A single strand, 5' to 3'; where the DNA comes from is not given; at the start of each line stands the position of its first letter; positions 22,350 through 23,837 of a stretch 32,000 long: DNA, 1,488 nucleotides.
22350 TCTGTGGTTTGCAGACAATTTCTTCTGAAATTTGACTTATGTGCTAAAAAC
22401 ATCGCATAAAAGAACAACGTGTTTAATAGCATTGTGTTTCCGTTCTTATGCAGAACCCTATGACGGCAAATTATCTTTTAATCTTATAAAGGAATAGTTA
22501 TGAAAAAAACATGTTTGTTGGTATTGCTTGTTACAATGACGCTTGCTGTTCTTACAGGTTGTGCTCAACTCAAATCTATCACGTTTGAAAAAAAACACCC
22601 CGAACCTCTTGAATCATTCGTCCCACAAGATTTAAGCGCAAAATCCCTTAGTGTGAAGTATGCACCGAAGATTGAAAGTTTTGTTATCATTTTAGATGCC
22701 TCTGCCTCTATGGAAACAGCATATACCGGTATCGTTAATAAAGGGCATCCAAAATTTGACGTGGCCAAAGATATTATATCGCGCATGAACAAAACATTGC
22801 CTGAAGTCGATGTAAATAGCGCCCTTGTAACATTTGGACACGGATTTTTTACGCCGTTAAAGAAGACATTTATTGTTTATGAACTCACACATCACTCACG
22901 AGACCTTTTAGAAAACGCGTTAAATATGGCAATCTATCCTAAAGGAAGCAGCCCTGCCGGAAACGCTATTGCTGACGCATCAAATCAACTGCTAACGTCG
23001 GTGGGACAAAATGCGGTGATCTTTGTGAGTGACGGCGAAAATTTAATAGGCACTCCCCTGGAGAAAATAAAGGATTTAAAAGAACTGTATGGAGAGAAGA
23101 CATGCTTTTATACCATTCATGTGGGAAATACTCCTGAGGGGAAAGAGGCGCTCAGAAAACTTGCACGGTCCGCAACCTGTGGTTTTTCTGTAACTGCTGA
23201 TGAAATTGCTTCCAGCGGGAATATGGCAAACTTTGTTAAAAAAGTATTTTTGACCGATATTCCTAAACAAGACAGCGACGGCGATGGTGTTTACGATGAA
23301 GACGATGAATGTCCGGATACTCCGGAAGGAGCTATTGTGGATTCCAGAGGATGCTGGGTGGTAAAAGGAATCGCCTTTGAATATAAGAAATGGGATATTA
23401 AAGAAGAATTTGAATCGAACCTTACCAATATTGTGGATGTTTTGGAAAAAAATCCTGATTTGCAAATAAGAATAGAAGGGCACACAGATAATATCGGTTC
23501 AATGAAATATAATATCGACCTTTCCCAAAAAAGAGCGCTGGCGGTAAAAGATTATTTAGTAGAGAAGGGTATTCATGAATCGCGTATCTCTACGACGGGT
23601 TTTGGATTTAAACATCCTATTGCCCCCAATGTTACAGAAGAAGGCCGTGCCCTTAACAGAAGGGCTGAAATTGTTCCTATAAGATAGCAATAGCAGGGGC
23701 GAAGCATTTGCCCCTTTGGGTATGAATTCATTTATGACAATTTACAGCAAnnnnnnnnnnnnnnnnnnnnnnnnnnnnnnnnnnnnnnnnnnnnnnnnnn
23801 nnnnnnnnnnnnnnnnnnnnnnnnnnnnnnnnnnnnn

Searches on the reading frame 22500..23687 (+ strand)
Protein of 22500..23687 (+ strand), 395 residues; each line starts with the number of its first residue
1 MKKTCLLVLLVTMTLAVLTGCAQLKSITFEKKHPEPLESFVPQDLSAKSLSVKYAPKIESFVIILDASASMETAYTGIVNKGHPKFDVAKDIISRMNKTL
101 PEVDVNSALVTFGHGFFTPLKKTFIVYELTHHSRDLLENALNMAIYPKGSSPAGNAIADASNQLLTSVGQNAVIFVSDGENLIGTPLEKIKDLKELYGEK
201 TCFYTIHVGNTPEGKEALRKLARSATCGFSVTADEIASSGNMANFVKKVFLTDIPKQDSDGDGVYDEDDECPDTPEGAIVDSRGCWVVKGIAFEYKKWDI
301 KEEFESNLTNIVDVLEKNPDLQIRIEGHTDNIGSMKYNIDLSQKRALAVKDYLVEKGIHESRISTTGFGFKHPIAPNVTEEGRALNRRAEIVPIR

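Call 68: search_protein_families(library=pfam, proteins=[window:22500-23687:+], max_evalue=0.00001)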
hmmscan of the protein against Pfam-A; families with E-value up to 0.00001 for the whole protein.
window:22500-23687:+ (395 aa): 3 families
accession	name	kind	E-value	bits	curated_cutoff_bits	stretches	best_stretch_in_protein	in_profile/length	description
PF00691.25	OmpA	-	4.5e-24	85.1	27.2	1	293-387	2-98/98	OmpA family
PF00092.34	VWA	-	1.3e-07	32.4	23.8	1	62-235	3-164/174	von Willebrand factor type A domain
PF13519.12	VWA_2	-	3.9e-06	27.9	27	1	62-180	2-107/107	von Willebrand factor type A domain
